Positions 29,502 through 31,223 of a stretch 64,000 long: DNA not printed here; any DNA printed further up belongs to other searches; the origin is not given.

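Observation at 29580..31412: GC-rich insertion carrying a single 473-aa orphan ORF between an FMN-reductase gene and ndk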

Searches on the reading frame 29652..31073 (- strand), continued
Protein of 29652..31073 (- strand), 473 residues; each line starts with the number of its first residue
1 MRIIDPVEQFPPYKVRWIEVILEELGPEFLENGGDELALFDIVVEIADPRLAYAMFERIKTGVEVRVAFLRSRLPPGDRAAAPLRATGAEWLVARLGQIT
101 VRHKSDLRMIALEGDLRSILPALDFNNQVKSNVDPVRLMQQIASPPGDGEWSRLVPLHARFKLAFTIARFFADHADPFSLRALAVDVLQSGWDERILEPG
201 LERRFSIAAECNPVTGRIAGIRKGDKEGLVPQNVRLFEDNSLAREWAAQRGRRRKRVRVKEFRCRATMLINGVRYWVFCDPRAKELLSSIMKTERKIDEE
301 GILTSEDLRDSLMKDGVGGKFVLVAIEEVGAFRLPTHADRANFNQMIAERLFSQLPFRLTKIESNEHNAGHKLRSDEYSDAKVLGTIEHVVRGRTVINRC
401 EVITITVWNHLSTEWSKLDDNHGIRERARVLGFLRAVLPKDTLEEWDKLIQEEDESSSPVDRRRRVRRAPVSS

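Call 38: predict_structure(alignment_id=A1)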
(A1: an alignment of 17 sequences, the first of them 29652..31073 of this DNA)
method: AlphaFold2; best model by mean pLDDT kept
length: 473 residues; sequences in the alignment: 17
mean_pLDDT: 81.1   pTM: 0.82
mean pLDDT of the five models: 81.1, 79.2, 78.9, 78.1, 77.5
residues with pLDDT >= 90: 177; 70-90: 207; 50-70: 63; < 50: 26
segments of 3 or more residues with pLDDT < 50: 77-81, 457-473
pLDDT, mean of each block of 10 residues (from residue 1): 70 84 91 93 85 77 70 56 76 90 78 77 61 85 83 83 90 86 91 95 97 88 66 94 95 88 96 94 76 76 68 81 96 94 95 94 69 67 92 87 93 86 80 80 63 53 37 30
secondary structure, 60 per line:
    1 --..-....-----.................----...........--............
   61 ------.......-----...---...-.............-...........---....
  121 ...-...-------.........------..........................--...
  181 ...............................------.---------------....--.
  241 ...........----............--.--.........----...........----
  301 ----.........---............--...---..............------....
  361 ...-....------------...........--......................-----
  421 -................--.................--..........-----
elements in order: H6-9 H15-31 H36-46 H49-60 H67-73 H89-101 H103-113 H117-123 H135-143 H150-175 H178-196 E197-211 E234-237 H240-251 E256-267 E273-281 H286-296 H305-313 E317-328 E331-333 H337-350 E357-363 H365-368 E381-391 E394-406 H407-415 H422-437 H440-456 H459-468

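Call 42: fold_search(model_id=the predicted structure, library=pdb)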
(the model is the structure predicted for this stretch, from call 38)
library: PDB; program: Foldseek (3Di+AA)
matches with E <= 10: 288; with E <= 0.001: 9
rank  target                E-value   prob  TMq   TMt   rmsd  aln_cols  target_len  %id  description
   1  6ex0_A                2.5e-04  1.00  0.21  0.47  14.3       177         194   18  Crystal structure of RelP (SAS2) from Staphylococcus aureus bound to pppGpp in the post-catalytic state (released 2018-01-24)
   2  5ded_C                4.3e-04  1.00  0.20  0.43  14.7       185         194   14  Crystal structure of the small alarmone synthethase 1 from Bacillus subtilis bound to its product pppGpp (released 2015-10-28)
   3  6ewz_A                4.9e-04  1.00  0.20  0.43  15.1       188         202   15  Crystal structure of RelP (SAS2) from Staphylococcus aureus bound to AMPCPP and GTP in the pre-catalytic state (released 2018-01-24)
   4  6fgx_B                5.2e-04  1.00  0.21  0.45  14.2       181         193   16  Crystal structure of the small alarmone synthethase 2 from Staphylococcus aureus bound to AMPCPP (released 2018-02-07)
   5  6ex0_B                5.2e-04  1.00  0.20  0.44  15.5       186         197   16  Crystal structure of RelP (SAS2) from Staphylococcus aureus bound to pppGpp in the post-catalytic state (released 2018-01-24)
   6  5dec_B                6.3e-04  1.00  0.20  0.45  16.2       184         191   14  Crystal structure of the small alarmone synthetase 1 from Bacillus subtilis (released 2015-10-28)
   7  6fgj_A                6.3e-04  1.00  0.20  0.43  15.0       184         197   16  Crystal structure of the small alarmone synthethase 2 from Staphylococcus aureus (released 2018-02-07)
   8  5ded_A                6.6e-04  1.00  0.20  0.43  15.7       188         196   15  Crystal structure of the small alarmone synthethase 1 from Bacillus subtilis bound to its product pppGpp (released 2015-10-28)
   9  6fgx_A                8.4e-04  1.00  0.20  0.44  14.9       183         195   16  Crystal structure of the small alarmone synthethase 2 from Staphylococcus aureus bound to AMPCPP (released 2018-02-07)
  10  5ded_E                1.0e-03  1.00  0.20  0.45  14.8       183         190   15  Crystal structure of the small alarmone synthethase 1 from Bacillus subtilis bound to its product pppGpp (released 2015-10-28)
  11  6ewz_B                1.1e-03  1.00  0.20  0.44  16.0       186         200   17  Crystal structure of RelP (SAS2) from Staphylococcus aureus bound to AMPCPP and GTP in the pre-catalytic state (released 2018-01-24)
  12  5ded_G                1.1e-03  1.00  0.20  0.46  16.1       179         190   15  Crystal structure of the small alarmone synthethase 1 from Bacillus subtilis bound to its product pppGpp (released 2015-10-28)
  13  3l9d_B                1.3e-03  1.00  0.19  0.43  15.7       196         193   14  The Crystal Structure of smu.1046c from Streptococcus mutans UA159 (released 2011-01-12)
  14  6fgj_B                1.5e-03  1.00  0.20  0.43  14.9       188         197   15  Crystal structure of the small alarmone synthethase 2 from Staphylococcus aureus (released 2018-02-07)
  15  5dec_D                1.6e-03  1.00  0.20  0.44  16.5       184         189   13  Crystal structure of the small alarmone synthetase 1 from Bacillus subtilis (released 2015-10-28)
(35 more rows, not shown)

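Call 52: find_encoding_contigs(protein=P0006, flank=6000, max_places=3)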
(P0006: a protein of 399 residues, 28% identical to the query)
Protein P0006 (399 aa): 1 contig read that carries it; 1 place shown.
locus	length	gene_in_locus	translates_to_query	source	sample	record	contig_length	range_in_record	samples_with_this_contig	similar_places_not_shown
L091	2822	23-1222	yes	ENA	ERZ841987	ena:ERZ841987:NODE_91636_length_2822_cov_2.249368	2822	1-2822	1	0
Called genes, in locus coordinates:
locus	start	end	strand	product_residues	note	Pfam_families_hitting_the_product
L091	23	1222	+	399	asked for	-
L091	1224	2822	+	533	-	?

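Call 53: find_encoding_contigs(protein=P0010, flank=6000, max_places=3)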
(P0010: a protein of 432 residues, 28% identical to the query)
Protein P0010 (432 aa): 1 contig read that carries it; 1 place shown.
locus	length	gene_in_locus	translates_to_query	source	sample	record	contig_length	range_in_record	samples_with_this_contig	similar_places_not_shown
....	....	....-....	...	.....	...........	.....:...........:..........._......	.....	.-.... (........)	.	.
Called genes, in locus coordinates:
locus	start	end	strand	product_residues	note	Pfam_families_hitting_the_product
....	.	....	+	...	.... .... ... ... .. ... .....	?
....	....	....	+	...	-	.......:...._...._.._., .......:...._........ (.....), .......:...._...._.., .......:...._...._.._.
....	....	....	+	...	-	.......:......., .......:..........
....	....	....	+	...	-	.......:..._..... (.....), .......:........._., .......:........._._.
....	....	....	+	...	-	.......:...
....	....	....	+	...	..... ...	-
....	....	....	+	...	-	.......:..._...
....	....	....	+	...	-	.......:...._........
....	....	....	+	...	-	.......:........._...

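Call 54: find_encoding_contigs(protein=P0009, flank=6000, max_places=3)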
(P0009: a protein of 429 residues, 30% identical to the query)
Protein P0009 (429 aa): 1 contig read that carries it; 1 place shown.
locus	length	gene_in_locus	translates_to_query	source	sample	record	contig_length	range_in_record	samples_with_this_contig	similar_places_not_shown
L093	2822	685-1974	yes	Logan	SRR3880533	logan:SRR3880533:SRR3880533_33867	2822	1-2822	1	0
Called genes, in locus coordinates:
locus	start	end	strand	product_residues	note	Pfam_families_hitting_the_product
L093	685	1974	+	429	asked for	-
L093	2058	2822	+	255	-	?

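Call 55: find_encoding_contigs(protein=P0011, flank=6000, max_places=3)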
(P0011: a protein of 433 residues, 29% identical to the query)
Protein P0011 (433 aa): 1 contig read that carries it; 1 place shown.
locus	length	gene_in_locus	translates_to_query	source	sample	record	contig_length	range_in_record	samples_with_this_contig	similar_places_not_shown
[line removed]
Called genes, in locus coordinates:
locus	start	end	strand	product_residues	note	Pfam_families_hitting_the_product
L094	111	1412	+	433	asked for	-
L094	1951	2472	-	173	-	-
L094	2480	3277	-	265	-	PF03372:Exo_endo_phos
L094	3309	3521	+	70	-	-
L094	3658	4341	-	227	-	-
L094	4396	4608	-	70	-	?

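Call 62: search_dna_similar(query=window:29652-31073:-, collection=phages, mode=protein, max_evalue=0.01)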
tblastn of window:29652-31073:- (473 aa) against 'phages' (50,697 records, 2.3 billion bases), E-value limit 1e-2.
No match.

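Call 63: search_dna_similar(query=window:29652-31073:-, collection=plasmids, mode=protein, max_evalue=0.01)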
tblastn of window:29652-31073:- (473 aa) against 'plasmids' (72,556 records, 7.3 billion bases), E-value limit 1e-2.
No match.

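Call 78: find_encoding_contigs(protein=P0002, flank=2000, max_places=3)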
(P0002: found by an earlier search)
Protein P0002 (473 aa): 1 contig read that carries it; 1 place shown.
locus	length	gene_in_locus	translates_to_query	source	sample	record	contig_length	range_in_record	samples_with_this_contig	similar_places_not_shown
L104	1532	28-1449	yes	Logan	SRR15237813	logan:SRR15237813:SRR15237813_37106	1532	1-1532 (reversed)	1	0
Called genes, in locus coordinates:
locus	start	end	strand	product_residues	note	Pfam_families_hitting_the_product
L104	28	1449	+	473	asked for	-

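Call 88: find_related_loci(query=A6, collection=metagenome_contigs, flank=6000)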
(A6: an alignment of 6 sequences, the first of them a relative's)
Query A6 (428 aa) in metagenome_contigs; peptide patterns used: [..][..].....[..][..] (x = any residue, [..] = any of these).
148 stretches matched a pattern; 5 encode a relative of the query (tblastn E <= 1e-3); 5 distinct loci.
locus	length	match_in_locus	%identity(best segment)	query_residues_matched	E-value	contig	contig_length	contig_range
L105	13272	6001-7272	73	4-428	0e+0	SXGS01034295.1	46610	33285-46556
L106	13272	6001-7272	73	4-428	0e+0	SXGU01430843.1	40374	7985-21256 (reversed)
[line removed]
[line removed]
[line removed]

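Call 89: find_related_loci(query=A6, collection=viral_contigs, flank=6000)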
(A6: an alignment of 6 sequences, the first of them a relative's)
Query A6 (428 aa) in viral_contigs; peptide patterns used: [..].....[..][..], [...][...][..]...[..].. (x = any residue, [..] = any of these).
38 stretches matched a pattern, but none encodes a relative of the query by tblastn (E <= 1e-3).

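Call 91: search_protein_families(library=pfam, proteins=[L105:4864-5946:+, L108:4811-5881:+, L107:4324-5850:+, L004:7014-7883:+, L004:6567-6893:+, L105:3725-4717:+, L108:7377-8309:+, L105:7674-9071:-, L107:7889-8365:-, L091:1224-2822:+], max_evalue=0.01)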
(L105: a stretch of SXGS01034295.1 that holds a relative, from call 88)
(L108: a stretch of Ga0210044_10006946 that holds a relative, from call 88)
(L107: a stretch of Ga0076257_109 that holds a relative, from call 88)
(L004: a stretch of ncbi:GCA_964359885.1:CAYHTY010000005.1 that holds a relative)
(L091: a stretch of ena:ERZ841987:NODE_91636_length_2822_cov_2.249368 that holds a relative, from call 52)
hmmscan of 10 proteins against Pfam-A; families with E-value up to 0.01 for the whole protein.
L105:4864-5946:+ (360 aa): 4 families
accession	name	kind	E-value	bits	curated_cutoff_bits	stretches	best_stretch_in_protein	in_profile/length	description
PF17991.7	Thioredoxin_10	-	3.5e-28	99.4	27.1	1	211-360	1-142/142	Thioredoxin like C-terminal domain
PF00578.27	AhpC-TSA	-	1.1e-09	38.7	26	1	68-173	17-123/124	AhpC/TSA family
PF13905.12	Thioredoxin_8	-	1.6e-08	35.2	27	1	76-170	1-93/94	Thioredoxin-like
PF08534.16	Redoxin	-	6.3e-08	33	26.6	1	69-182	21-139/148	Redoxin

L108:4811-5881:+ (356 aa): 4 families
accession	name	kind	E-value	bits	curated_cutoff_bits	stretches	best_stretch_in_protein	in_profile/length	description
PF17991.7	Thioredoxin_10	-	8e-31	107.9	27.1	1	207-356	1-142/142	Thioredoxin like C-terminal domain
PF00578.27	AhpC-TSA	-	5.3e-11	43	26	1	63-169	16-123/124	AhpC/TSA family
PF13905.12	Thioredoxin_8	-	4.6e-09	36.9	27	1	72-166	1-93/94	Thioredoxin-like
PF08534.16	Redoxin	-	1.3e-08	35.1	26.6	1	64-175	20-136/148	Redoxin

L107:4324-5850:+ (508 aa): 5 families
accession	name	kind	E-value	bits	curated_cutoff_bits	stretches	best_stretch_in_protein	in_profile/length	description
PF13646.12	HEAT_2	-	2.8e-10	40.8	27.7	1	221-280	3-62/88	HEAT repeats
PF02985.28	HEAT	-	4.8e-08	33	23.5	0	223-245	5-27/31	HEAT repeat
PF25786.1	HEAT_GCN1_C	-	0.00089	19.7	27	0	212-242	103-132/151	GCN1-like, C-terminal HEAT repeats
PF14666.11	RICTOR_M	-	0.0051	17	27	0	253-274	80-101/104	Rapamycin-insensitive companion of mTOR, middle domain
PF18944.7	DUF5691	-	0.0057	16.6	27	0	215-249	214-247/491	Family of unknown function (DUF5691)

L004:7014-7883:+ (289 aa): 0 families

L004:6567-6893:+ (108 aa): 0 families

L105:3725-4717:+ (330 aa): 0 families

L108:7377-8309:+ (310 aa): 1 family
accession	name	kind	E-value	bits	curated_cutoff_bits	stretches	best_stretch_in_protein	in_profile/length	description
PF22746.1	SHOCT-like_DUF2089-C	-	0.0046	17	27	0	214-231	8-25/32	SHOCT-like domain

L105:7674-9071:- (465 aa): 0 families

L107:7889-8365:- (158 aa): 0 families

L091:1224-2822:+ (533 aa): 2 families
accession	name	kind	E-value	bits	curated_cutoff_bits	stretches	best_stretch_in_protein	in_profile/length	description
PF00982.27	Glyco_transf_20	-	6.1e-105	352.1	32.5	1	17-427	28-453/473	Glycosyltransferase family 20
PF21269.3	TreT_GT1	-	0.00013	22.1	27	1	88-186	50-138/144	Trehalose synthase, N-terminal domain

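Call 96: fold_search(model_id=the predicted structure, library=viral)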
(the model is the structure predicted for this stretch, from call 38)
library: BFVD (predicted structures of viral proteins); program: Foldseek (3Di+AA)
matches with E <= 10: 351; with E <= 0.001: 0
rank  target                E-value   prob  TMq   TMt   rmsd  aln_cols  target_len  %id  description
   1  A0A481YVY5            1.0e-01  0.12  0.14  0.10  23.8       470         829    9  Uncharacterized protein [Marseillevirus LCMAC102]
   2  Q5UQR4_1              2.0e-01  0.08  0.13  0.09  22.3       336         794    8  Uncharacterized protein R327 [Acanthamoeba polyphaga mimivirus]
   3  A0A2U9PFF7            3.4e-01  0.11  0.11  0.17  17.7       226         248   12  Uncharacterized protein [Erwinia phage vB_EamM-Bue1]
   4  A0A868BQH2            3.7e-01  0.16  0.08  0.18  13.1       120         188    9  (no name in the UniProt tables at hand)
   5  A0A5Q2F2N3            5.2e-01  0.03  0.07  0.08  34.8       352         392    8  Uncharacterized protein [Serratia phage JS26]
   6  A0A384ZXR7            6.1e-01  0.02  0.07  0.04  28.4       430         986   11  Uncharacterized protein [Dickeya phage vB_DsoM_JA29]
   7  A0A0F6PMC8            7.0e-01  0.07  0.09  0.15  14.6       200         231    6  M1 [Bovine nidovirus TCH5]
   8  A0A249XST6            7.7e-01  0.85  0.10  0.45   9.2        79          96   14  Uncharacterized protein [Mycobacterium phage Phabba]
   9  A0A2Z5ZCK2            8.1e-01  0.11  0.09  0.15  17.4       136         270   16  Uncharacterized protein [Escherichia phage EcS1]
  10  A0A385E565            8.1e-01  0.08  0.12  0.12  17.1       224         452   12  (no name in the UniProt tables at hand)
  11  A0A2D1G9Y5            8.9e-01  0.35  0.13  0.29   6.7       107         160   15  Uncharacterized protein [Mycobacterium phage Demsculpinboyz]
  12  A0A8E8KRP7            9.3e-01  0.11  0.09  0.08  13.1       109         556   12  ORF2 [Bemisia tabaci nege-like virus 1]
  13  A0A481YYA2            1.0e+00  0.05  0.06  0.14  16.1        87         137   11  SnoaL-like domain protein [Marseillevirus LCMAC202]
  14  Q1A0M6                1.1e+00  0.77  0.12  0.23   4.4        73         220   14  Uncharacterized protein [Mycobacterium virus Halo]
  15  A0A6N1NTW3            1.1e+00  0.38  0.11  0.19   4.0        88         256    8  Putative orfan [Tupanvirus soda lake]
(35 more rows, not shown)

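Call 106: search_protein_families(library=pfam, proteins=[P0007, P0020], max_evalue=0.01)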
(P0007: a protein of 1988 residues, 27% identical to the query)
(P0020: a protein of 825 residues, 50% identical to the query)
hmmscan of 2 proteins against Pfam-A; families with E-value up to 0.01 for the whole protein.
P0007 (1988 aa): 0 families

P0020 (825 aa): 2 families
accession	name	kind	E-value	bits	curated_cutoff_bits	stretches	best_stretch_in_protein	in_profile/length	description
PF18758.7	KDZ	-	3.3e-22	79.7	26.6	3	668-809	5-131/217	Kyakuja-Dileera-Zisupton transposase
PF16733.10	NRho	-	8.6e-05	23.1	27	0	219-252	24-57/69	Rhomboid N-terminal domain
